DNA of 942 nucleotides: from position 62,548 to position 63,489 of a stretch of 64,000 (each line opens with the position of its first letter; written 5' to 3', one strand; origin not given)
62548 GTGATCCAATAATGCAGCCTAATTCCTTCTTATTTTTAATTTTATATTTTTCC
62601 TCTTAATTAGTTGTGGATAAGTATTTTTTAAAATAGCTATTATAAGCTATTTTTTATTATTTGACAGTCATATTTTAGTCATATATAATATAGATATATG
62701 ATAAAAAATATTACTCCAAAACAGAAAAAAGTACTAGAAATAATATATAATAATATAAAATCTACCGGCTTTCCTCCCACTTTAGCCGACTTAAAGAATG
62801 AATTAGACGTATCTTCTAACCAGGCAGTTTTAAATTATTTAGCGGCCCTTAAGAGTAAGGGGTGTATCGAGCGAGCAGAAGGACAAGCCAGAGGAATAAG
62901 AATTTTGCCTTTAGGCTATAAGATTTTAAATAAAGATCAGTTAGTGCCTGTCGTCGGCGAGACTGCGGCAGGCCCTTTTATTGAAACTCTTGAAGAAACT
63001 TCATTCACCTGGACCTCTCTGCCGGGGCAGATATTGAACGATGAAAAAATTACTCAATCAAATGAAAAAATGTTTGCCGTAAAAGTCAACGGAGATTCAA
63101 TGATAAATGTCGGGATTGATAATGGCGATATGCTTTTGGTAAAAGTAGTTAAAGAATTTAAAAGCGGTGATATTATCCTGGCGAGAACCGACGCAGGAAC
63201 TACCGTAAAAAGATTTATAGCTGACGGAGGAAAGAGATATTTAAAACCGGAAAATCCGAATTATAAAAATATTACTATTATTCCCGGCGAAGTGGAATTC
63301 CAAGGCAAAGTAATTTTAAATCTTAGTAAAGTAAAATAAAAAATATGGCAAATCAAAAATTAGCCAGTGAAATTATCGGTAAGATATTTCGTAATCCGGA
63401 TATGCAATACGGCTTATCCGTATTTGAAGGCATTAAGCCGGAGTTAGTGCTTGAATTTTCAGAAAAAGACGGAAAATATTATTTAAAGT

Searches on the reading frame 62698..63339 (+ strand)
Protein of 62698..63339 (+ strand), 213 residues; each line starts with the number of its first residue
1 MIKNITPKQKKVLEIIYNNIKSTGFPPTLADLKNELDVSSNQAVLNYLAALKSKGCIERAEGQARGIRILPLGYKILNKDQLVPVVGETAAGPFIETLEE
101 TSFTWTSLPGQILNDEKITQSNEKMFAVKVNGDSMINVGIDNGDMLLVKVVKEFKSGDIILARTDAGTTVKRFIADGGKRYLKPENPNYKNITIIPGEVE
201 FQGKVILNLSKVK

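Call 44: find_encoding_contigs(protein=window:62698-63339:+, flank=10000, max_places=4)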
Protein window:62698-63339:+ (213 aa): 4 contigs read that carry it; 3 places shown.
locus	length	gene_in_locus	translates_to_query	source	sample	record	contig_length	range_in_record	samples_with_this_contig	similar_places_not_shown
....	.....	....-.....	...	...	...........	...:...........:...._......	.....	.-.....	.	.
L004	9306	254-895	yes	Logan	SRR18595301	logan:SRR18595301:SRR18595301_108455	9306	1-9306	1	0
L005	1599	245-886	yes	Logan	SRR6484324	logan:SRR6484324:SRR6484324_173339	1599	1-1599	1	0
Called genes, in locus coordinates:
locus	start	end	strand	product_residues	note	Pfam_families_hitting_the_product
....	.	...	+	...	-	?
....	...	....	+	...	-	-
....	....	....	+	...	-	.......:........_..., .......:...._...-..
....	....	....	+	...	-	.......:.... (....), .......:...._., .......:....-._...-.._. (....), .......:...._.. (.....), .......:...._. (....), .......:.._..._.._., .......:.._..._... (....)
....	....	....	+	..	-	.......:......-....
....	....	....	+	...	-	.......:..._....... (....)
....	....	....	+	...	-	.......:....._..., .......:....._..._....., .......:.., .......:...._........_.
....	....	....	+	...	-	-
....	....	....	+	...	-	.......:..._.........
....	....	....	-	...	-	-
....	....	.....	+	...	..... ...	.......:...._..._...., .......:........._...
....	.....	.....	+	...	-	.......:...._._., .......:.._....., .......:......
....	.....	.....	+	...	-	-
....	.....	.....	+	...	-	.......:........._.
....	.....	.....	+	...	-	-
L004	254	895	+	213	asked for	PF01726:LexA_DNA_bind, PF00717:Peptidase_S24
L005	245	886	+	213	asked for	PF01726:LexA_DNA_bind, PF00717:Peptidase_S24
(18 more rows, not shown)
